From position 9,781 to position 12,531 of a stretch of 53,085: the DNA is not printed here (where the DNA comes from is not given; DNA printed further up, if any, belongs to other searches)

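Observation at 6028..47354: Candidate surface-protein (S-layer) glycosylation supercluster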

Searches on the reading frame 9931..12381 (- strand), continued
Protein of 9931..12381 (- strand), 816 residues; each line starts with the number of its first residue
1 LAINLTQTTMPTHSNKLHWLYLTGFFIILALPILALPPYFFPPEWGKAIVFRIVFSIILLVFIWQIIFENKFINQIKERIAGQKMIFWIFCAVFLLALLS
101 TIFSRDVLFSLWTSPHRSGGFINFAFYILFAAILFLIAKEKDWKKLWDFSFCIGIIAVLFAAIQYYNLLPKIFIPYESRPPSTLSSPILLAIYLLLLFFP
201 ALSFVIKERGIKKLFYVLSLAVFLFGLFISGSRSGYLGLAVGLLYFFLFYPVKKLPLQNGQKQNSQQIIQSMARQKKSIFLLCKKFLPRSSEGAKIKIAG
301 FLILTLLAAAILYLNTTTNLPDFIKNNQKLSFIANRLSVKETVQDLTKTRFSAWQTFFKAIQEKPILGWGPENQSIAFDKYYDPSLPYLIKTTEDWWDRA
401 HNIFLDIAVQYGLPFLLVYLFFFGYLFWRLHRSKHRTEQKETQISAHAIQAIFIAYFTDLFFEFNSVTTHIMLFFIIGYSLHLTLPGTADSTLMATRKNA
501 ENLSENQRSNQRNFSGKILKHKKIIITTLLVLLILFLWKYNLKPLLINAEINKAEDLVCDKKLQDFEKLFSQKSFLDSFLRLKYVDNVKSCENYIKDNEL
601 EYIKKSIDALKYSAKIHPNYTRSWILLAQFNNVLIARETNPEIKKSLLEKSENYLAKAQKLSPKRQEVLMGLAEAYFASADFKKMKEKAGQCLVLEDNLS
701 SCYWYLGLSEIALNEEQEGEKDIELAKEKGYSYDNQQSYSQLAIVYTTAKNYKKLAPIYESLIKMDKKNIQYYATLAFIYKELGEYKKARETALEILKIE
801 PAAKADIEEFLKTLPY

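Call 15: find_encoding_contigs(protein=P0072, flank=10000, max_places=2)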
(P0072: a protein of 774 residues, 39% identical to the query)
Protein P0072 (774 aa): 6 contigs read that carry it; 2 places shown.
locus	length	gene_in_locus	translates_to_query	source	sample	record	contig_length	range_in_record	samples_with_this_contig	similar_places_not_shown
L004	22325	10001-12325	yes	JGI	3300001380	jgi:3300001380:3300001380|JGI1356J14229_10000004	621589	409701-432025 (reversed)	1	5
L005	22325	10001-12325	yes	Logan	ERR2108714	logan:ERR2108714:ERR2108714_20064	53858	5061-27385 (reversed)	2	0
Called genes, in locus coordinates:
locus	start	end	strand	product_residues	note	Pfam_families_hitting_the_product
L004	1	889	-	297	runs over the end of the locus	PF01073:3Beta_HSD, PF01370:Epimerase, PF04321:RmlD_sub_bind, PF16363:GDP_Man_Dehyd, PF02719:Polysacc_synt_2, PF07993:NAD_binding_4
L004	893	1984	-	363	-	PF01041:DegT_DnrJ_EryC1, PF01276:OKR_DC_1 (faint), PF00155:Aminotran_1_2, PF01053:Cys_Met_Meta_PP (weak)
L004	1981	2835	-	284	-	PF01261:AP_endonuc_2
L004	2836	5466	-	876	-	PF02310:B12-binding, PF04055:Radical_SAM, PF03102:NeuB, PF08666:SAF (weak)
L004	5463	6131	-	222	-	PF02348:CTP_transf_3, PF12804:NTP_transf_3 (weak)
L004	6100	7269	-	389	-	PF01041:DegT_DnrJ_EryC1, PF01053:Cys_Met_Meta_PP, PF00155:Aminotran_1_2, PF00266:Aminotran_5, PF01212:Beta_elim_lyase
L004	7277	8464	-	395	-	PF00465:Fe-ADH, PF13685:Fe-ADH_2 (weak), PF25137:ADH_Fe_C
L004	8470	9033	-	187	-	PF20221:DUF6580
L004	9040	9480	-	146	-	PF14478:DUF4430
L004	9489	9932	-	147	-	PF01467:CTP_transf_like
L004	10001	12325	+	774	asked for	PF04932:Wzy_C, PF13414:TPR_11 (faint), PF14559:TPR_19 (faint)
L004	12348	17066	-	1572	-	PF13620:CarboxypepD_reg (weak), PF00041:fn3 (faint), PF01471:PG_binding_1 (faint)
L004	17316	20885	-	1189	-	PF01471:PG_binding_1 (faint)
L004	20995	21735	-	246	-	-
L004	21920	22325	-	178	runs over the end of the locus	PF04542:Sigma70_r2, PF08281:Sigma70_r4_2, PF04545:Sigma70_r4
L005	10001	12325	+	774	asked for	PF04932:Wzy_C, PF13414:TPR_11 (faint), PF14559:TPR_19 (faint)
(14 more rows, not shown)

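Call 19: find_related_loci(query=A1, collection=genome_contigs, flank=10000)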
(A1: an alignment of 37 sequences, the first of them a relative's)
Query A1 (807 aa) in genome_contigs; peptide patterns used: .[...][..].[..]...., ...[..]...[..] (x = any residue, [..] = any of these).
600 stretches matched a pattern (row limit reached: there are more); 582 encode a relative of the query (tblastn E <= 1e-3); the best 80 are kept; 80 distinct loci.
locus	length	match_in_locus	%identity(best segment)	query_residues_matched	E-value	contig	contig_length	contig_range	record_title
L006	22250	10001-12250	52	4-807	0e+0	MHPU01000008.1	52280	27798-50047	MAG: Candidatus Staskawiczbacteria bacterium RIFOXYD1_FULL_32_13 rifoxyd1_full_scaffold_179, whole genome shotgun sequen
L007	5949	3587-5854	38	6-807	0e+0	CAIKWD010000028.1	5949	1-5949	Candidatus Staskawiczbacteria bacterium isolate MJ-time_bin-8344 genome assembly, contig: bin-8344:28/31, whole genome s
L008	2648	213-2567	40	4-805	0e+0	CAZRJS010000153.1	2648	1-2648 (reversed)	MAG TPA_asm: Candidatus Woesearchaeota archaeon isolate SRP191223_co1_348 genome assembly, contig: NODE_66865_length_264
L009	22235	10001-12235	39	10-807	1e-175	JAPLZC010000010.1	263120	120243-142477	MAG: Candidatus Staskawiczbacteria bacterium isolate LacPavin_0818_WC45_MAG_38_24 LacPavin_0818_WC45_scaffold_98893, who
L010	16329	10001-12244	39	6-805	4e-173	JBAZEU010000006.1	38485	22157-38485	MAG: Candidatus Paceibacterota bacterium isolate SO_2017_LW3_133 NODE_2485_length_38485_cov_2.508551_LW162_2017, whole g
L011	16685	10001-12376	40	3-806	8e-173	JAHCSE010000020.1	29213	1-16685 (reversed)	MAG: Patescibacteria group bacterium isolate Bin_194 c_000000000020, whole genome shotgun sequence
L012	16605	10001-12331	39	6-807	2e-169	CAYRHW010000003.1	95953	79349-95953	MAG TPA_asm: uncultured Candidatus Saccharibacteria bacterium isolate SRP178699_co1_611 genome assembly, contig: NODE_14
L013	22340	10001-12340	38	6-805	7e-169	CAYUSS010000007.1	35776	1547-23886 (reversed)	MAG TPA_asm: uncultured Candidatus Saccharibacteria bacterium isolate binchicken_co34_299 genome assembly, contig: NODE_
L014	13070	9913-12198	38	6-806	4e-166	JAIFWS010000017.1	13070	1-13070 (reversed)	MAG: Candidatus Parcubacteria bacterium isolate viral-cat_46_11 PAFVLPS_2018_scaffold_21450, whole genome shotgun sequen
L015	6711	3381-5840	40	6-807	8e-165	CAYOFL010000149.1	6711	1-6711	MAG TPA_asm: uncultured Ignavibacteria bacterium isolate binchicken_co211_253 genome assembly, contig: NODE_9017_length_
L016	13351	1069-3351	36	6-807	2e-163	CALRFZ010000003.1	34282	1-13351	MAG: Candidatus Staskawiczbacteria bacterium isolate Ike-100m-1 genome assembly, contig: Ike-100-c411, whole genome shot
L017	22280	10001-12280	40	6-805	4e-163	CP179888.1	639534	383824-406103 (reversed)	MAG: Candidatus Nealsonbacteria bacterium isolate ER9H13parc1 chromosome, complete genome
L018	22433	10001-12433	37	5-805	1e-165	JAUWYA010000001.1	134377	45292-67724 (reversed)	MAG: Candidatus Nealsonbacteria bacterium isolate CSMAG_2698 CSMAG_2698_k141_1130020_length_134377_cov_11.0623, whole ge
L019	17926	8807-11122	41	1-805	6e-162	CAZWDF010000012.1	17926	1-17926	MAG TPA_asm: uncultured Candidatus Saccharibacteria bacterium isolate binchicken_co283_202 genome assembly, contig: NODE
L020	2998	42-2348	39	6-805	3e-166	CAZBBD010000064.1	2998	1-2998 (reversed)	MAG TPA_asm: uncultured Candidatus Saccharibacteria bacterium isolate SRP214966_co4_458 genome assembly, contig: NODE_62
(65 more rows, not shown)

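Call 30: search_solved_structures(query=A1, max_evalue=10, show_alignments=0)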
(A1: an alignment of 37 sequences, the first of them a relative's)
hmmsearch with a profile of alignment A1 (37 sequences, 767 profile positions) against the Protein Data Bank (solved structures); distinct sequences matched with E-value up to 10: 186 (the best 60 are shown).
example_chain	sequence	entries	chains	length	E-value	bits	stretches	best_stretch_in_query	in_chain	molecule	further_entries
9qhb_A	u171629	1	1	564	2.2e-51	178.6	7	602-755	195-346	Engineered tetratricopeptide repeat protein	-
9qhc_A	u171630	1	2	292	5.1e-23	84.8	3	604-755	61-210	Engineered tetratricopeptide repeat protein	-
8bu0_A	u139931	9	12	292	1.8e-21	79.6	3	603-756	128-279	Consensus tetratricopeptide repeat protein | Crystal structure of an 8-repeat consensus TPR superhelix with Zinc. | Monomer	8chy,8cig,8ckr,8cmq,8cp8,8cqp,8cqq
7obi_A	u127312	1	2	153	1.1e-19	73.7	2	686-760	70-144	CTPR-rv4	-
9gzg_A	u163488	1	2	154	2.2e-14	56.2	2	688-759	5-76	Engineered CTPR protein with glutamic acids for conductivity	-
7yea_A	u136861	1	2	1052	2.4e-12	49.4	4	595-754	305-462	UDP-N-acetylglucosamine--peptide N-acetylglucosaminyltransferase 110 kDa subunit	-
7yeh_B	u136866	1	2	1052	2.8e-12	49.2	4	595-754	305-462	UDP-N-acetylglucosamine--peptide N-acetylglucosaminyltransferase 110 kDa subunit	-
7ntf_A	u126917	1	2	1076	3e-12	49.1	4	595-754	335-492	Isoform 1 of UDP-N-acetylglucosamine--peptide N-acetylglucosaminyltransferase 110 kDa subu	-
3kd7_A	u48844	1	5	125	3.2e-12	49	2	685-755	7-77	CTPR390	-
6vbu_4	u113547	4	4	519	6.2e-12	48.1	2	599-756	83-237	Bardet-Biedl syndrome 4 protein homolog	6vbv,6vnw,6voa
8ch0_A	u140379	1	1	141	1.8e-11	46.6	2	686-755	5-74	Consensus tetratricopeptide repeat protein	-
2fo7_A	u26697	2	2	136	5.8e-11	44.9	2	689-755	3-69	SYNTHETIC CONSENSUS TPR PROTEIN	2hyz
6xt9_D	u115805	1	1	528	1.7e-10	43.4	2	599-756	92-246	Bardet-Biedl syndrome 4 protein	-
6eou_A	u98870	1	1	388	5.6e-10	41.6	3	686-765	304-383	UDP-N-acetylglucosamine--peptide N-acetylglucosaminyltransferase 110 kDa subunit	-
1w3b_A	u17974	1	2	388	6e-10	41.5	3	595-765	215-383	UDP-N-ACETYLGLUCOSAMINE--PEPTIDE N-ACETYLGLUCOSAMINYLTRANSFERASE 110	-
7tpg_B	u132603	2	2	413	2.6e-05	26.2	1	211-380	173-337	Putative cell surface polysaccharide polymerase/ligase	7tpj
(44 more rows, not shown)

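Call 32: predict_structure(alignment_id=A1)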
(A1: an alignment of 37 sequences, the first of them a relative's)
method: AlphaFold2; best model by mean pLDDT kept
length: 807 residues; sequences in the alignment: 37
mean_pLDDT: 87.5   pTM: 0.85
mean pLDDT of the five models: 87.5, 86.9, 85.3, 84.5, 84.5
residues with pLDDT >= 90: 538; 70-90: 167; 50-70: 69; < 50: 33
segments of 3 or more residues with pLDDT < 50: 1-4, 266-268, 270-280, 481-486
pLDDT, mean of each block of 10 residues (from residue 1): 65 97 91 92 97 93 91 96 97 94 87 96 96 95 97 84 60 82 96 94 95 94 89 92 64 53 51 45 72 80 83 85 81 81 88 96 91 80 57 89 97 97 89 93 96 89 97 84 48 51 59 92 97 95 93 94 92 94 83 95 94 95 94 96 97 94 96 97 91 96 97 96 91 95 95 93 95 96 95 93 90
secondary structure, 60 per line:
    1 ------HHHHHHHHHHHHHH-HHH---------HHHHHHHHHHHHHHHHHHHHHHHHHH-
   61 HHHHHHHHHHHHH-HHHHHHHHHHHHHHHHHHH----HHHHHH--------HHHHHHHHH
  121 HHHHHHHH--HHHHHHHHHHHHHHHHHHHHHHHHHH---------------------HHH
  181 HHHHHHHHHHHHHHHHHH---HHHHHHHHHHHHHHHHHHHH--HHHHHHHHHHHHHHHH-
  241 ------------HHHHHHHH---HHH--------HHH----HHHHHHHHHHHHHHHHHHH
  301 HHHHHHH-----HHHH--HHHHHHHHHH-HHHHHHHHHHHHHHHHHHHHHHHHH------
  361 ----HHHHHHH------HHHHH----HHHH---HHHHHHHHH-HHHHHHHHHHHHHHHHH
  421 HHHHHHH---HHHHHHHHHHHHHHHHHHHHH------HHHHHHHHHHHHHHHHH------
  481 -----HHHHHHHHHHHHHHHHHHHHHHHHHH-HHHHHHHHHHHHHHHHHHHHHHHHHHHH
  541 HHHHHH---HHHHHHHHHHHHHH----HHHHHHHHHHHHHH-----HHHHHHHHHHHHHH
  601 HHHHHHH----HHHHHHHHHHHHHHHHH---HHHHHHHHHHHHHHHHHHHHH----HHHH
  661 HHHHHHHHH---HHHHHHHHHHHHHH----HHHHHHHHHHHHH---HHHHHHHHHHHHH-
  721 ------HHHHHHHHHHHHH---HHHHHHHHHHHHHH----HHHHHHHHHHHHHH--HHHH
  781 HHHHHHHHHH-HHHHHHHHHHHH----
elements in order (helices of 4 or more, strands of 3 or more residues): H7-20 H34-59 H61-73 H75-93 H98-103 H112-128 H131-156 H178-198 H202-221 H224-239 H253-260 H282-307 H313-316 H319-328 H330-354 H365-371 H378-382 H387-390 H394-402 H404-427 H431-451 H458-474 H486-511 H513-546 H550-563 H568-581 H587-607 H612-628 H632-652 H657-669 H673-686 H691-703 H707-719 H727-739 H743-756 H761-774 H777-790 H792-803

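Call 37: fold_search(model_id=the predicted structure, library=pdb)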
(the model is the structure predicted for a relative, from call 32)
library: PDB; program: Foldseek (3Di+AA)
matches with E <= 10: 1207; with E <= 0.001: 44
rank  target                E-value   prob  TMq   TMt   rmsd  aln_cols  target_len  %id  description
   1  9qhb                  2.4e-05  1.00  0.23  0.56   5.8       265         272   17  Crystal structure of 16-repeat CTPR protein with eliminated coordination sites (released 2025-10-22)
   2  8chy                  2.5e-05  1.00  0.22  0.52   6.5       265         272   17  Crystal structure of an 8-repeat consensus TPR superhelix with Zinc. (released 2024-02-21)
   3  8dtg_B                2.6e-05  1.00  0.20  0.22  14.1       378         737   15  Cryo-EM structure of Arabidopsis SPY alternative conformation 1 (released 2023-03-08)
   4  1w3b_A                2.7e-05  1.00  0.23  0.42  11.3       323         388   14  The superhelical TPR domain of O-linked GlcNAc transferase reveals structural similarities to importin alpha. (released 2004-09-09)
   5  6eou                  5.6e-05  1.00  0.21  0.43  11.6       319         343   15  O-GlcNAc transferase TPR domain with the intellectual disability associated mutation L254F (released 2018-05-09)
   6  7y4i_A                6.5e-05  1.00  0.19  0.19  11.0       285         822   17  Crystal structure of SPINDLY in complex with GDP (released 2022-12-07)
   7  8dtf_A                6.7e-05  1.00  0.19  0.19   8.8       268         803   17  Cryo-EM structure of the full length Arabidopsis SPY with complete TPRs (released 2023-03-08)
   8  9qhc_B                7.2e-05  1.00  0.24  0.59   5.8       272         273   18  Crystal structure of 8-repeat CTPR protein with eliminated coordination sites (released 2025-10-22)
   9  8dth_B                7.5e-05  1.00  0.20  0.22  11.0       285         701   17  Cryo-EM structure of Arabidopsis SPY alternative conformation 2 (released 2023-03-08)
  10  9qhc_A                7.7e-05  1.00  0.23  0.55   6.7       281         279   16  Crystal structure of 8-repeat CTPR protein with eliminated coordination sites (released 2025-10-22)
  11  8dth_A                1.0e-04  1.00  0.20  0.22  10.3       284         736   16  Cryo-EM structure of Arabidopsis SPY alternative conformation 2 (released 2023-03-08)
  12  8dtg_A                1.1e-04  1.00  0.21  0.21   7.9       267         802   16  Cryo-EM structure of Arabidopsis SPY alternative conformation 1 (released 2023-03-08)
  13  1w3b_B                1.3e-04  1.00  0.24  0.44  10.8       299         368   14  The superhelical TPR domain of O-linked GlcNAc transferase reveals structural similarities to importin alpha. (released 2004-09-09)
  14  7y4i_B                1.4e-04  1.00  0.19  0.19  11.0       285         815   17  Crystal structure of SPINDLY in complex with GDP (released 2022-12-07)
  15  7yea_A                1.7e-04  1.00  0.18  0.15  14.2       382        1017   14  Human O-GlcNAc transferase Dimer (released 2023-07-12)
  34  7tpg_B                5.7e-04  1.00  0.38  0.68   5.8       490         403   14  Single-Particle Cryo-EM Structure of the WaaL O-antigen ligase in its ligand bound state (released 2022-04-06)
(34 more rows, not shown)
